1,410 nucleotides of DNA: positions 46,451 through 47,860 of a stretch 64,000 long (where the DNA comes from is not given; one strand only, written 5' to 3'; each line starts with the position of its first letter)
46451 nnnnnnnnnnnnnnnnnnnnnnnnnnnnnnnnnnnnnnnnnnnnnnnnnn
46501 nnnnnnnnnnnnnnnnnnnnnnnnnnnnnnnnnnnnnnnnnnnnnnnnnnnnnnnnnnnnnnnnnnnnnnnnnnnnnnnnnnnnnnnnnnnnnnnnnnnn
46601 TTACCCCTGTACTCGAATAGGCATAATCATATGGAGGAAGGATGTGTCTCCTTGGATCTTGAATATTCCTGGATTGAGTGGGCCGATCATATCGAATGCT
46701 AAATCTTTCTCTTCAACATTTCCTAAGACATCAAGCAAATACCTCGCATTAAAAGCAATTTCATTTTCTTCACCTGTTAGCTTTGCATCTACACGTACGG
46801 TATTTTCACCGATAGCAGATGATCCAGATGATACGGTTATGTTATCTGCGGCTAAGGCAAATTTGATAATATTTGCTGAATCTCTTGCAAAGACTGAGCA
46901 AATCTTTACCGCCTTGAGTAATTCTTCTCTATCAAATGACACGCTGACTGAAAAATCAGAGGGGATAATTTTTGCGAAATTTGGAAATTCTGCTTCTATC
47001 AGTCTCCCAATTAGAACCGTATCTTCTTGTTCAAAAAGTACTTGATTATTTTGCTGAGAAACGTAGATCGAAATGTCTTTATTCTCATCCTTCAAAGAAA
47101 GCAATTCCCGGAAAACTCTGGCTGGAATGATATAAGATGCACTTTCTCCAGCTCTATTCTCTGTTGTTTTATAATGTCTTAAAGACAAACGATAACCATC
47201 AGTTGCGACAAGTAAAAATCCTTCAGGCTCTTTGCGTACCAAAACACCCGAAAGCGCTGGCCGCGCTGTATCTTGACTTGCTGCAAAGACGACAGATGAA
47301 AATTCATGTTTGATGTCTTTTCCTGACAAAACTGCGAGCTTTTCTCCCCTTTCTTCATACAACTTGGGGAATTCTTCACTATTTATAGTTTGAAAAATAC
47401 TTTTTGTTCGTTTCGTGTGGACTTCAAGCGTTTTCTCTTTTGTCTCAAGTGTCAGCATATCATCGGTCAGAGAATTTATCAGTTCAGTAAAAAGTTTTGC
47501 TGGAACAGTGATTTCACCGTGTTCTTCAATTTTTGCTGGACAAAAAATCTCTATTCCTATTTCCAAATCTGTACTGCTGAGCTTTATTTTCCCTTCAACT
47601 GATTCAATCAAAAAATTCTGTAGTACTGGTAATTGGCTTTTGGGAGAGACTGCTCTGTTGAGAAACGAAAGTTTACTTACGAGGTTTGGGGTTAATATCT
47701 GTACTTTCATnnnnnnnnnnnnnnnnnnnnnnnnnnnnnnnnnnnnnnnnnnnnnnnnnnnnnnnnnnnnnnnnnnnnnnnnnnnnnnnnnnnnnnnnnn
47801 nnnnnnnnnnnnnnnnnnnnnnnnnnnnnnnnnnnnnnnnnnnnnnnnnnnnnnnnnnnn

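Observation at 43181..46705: Tandem hydrolase-cassette duplication that copied the dnaN 3' end and a family-P gene end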

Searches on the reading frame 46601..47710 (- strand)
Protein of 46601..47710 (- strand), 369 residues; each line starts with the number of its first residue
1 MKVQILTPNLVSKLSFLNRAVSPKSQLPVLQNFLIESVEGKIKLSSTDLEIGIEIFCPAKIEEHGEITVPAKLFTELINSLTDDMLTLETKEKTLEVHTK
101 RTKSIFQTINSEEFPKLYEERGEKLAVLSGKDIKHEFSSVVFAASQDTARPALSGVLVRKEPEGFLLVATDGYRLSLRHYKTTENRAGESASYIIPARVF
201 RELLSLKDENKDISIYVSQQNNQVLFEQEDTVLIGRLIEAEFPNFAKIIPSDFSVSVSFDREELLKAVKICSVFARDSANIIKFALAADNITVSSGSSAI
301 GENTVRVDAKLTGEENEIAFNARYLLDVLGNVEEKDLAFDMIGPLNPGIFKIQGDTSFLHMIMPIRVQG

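Call 7: search_protein_families(library=pfam, proteins=[window:46601-47710:-], max_evalue=0.01)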
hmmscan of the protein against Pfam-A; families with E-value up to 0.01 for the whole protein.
window:46601-47710:- (369 aa): 3 families
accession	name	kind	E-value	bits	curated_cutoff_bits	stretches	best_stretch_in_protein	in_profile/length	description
PF00712.24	DNA_pol3_beta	-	5.4e-27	94.8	24.4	2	1-117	1-119/120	DNA polymerase III beta subunit, N-terminal domain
PF02767.21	DNA_pol3_beta_2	-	3.7e-26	92.1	27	2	130-244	4-116/116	DNA polymerase III beta subunit, central domain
PF02768.20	DNA_pol3_beta_3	-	5.9e-23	81.4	27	1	247-366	2-121/121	DNA polymerase III beta subunit, C-terminal domain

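Call 9: find_encoding_contigs(protein=window:46601-47710:-, flank=10000, max_places=10)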
Protein window:46601-47710:- (369 aa): no gene with exactly this product is on record in the collection.

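Call 11: find_related_loci(query=window:46601-47710:-, collection=genome_contigs, flank=10000)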
Query window:46601-47710:- (369 aa) in genome_contigs; peptide patterns used: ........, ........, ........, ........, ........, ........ (x = any residue, [..] = any of these).
293 stretches matched a pattern; 159 encode a relative of the query (tblastn E <= 1e-3); the best 80 are kept; 80 distinct loci.
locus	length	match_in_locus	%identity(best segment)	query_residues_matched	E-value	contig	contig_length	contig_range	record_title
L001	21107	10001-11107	85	1-369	0e+0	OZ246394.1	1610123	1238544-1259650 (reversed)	MAG: uncultured Gammaproteobacteria bacterium isolate SRP292972_co1_11 genome assembly, chromosome: 1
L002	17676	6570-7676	81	1-369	0e+0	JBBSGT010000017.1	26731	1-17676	MAG: Candidatus Levyibacteriota bacterium isolate LS2_sbin.47 LS2_sbin.47_K_296793_L_26731_cov_19.9093, whole genome sho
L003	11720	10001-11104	79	1-368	0e+0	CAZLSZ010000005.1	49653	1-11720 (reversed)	MAG TPA_asm: uncultured Gammaproteobacteria bacterium isolate SRP170004_co1_21 genome assembly, contig: NODE_838_length_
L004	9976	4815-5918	76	1-369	0e+0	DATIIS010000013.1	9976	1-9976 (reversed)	MAG TPA_asm: Candidatus Saccharimonadales bacterium isolate SMAG_U15671 k141_772855, whole genome shotgun sequence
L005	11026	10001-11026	85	1-342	0e+0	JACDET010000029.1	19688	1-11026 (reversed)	MAG: Candidatus Levyibacteriota bacterium isolate MGR_bin367 SD2903_NODE_339_length_19688_cov_1.175451, whole genome sho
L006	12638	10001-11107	76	1-369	0e+0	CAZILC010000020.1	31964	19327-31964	MAG TPA_asm: uncultured Gammaproteobacteria bacterium isolate SRP200132_co1_59 genome assembly, contig: NODE_2378_length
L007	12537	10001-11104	76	1-369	0e+0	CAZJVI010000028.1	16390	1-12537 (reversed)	MAG TPA_asm: uncultured Gammaproteobacteria bacterium isolate binchicken_co50_326 genome assembly, contig: NODE_4025_len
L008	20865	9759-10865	74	1-369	0e+0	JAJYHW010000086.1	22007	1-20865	MAG: bacterium isolate DBS1-3.bin97 NODE_4122_length_22007_cov_1.50914, whole genome shotgun sequence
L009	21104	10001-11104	77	1-369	0e+0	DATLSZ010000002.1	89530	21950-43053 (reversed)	MAG TPA_asm: Candidatus Acidiferrales bacterium isolate SMAG_U13943 k141_94805, whole genome shotgun sequence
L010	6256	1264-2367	76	1-369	0e+0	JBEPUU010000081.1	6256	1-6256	MAG: bacterium isolate 22E.metabat2_refined.014_sub NODE_12843_length_6256_cov_5.702306, whole genome shotgun sequence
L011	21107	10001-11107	69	1-369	2e-168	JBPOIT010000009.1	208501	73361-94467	MAG: Candidatus Levyibacteriota bacterium isolate MAG_784 c_000000578650, whole genome shotgun sequence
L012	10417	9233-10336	69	1-369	4e-168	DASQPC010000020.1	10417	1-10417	MAG TPA_asm: Candidatus Methylomirabilota bacterium isolate SMAG_U10819 k141_1365297, whole genome shotgun sequence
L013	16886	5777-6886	68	1-369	4e-165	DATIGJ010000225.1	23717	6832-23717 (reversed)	MAG TPA_asm: Patescibacteria group bacterium isolate SMAG_U16418 k141_372003, whole genome shotgun sequence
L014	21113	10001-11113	64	1-369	5e-163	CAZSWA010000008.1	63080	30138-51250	MAG TPA_asm: uncultured Gammaproteobacteria bacterium isolate SRP272529_co1_257 genome assembly, contig: NODE_486_length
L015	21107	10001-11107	67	1-369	2e-161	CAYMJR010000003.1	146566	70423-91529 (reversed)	MAG TPA_asm: uncultured Gammaproteobacteria bacterium isolate SRP272529_co1_137 genome assembly, contig: NODE_67_length_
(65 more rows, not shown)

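Call 27: find_related_loci(query=window:46601-47710:-, collection=metagenome_contigs, flank=8000)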
Query window:46601-47710:- (369 aa) in metagenome_contigs; peptide patterns used: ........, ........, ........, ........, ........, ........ (x = any residue, [..] = any of these).
505 stretches matched a pattern; 323 encode a relative of the query (tblastn E <= 1e-3); the best 80 are kept; 80 distinct loci.
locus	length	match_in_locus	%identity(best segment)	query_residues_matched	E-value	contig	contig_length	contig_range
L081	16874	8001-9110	81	1-369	0e+0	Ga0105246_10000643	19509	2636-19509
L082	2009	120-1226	76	1-369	0e+0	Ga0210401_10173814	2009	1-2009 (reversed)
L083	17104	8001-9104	77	1-369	0e+0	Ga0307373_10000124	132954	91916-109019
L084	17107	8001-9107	77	1-369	0e+0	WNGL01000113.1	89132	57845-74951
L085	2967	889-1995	75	1-369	0e+0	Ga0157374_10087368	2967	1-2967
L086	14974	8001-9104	75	1-369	0e+0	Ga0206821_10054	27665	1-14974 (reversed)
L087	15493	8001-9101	76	1-368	0e+0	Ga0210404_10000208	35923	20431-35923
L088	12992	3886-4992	78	1-369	0e+0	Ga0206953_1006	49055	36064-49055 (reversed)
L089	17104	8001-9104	76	1-369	0e+0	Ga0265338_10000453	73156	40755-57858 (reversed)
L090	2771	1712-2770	75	1-353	0e+0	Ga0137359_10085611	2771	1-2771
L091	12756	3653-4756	71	1-369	2e-175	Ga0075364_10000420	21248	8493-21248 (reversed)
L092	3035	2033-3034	77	1-334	8e-178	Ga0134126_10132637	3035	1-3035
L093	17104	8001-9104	69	1-369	2e-168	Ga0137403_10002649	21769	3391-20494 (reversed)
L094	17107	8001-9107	67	1-369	7e-166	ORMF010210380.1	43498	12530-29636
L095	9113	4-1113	67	1-369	3e-165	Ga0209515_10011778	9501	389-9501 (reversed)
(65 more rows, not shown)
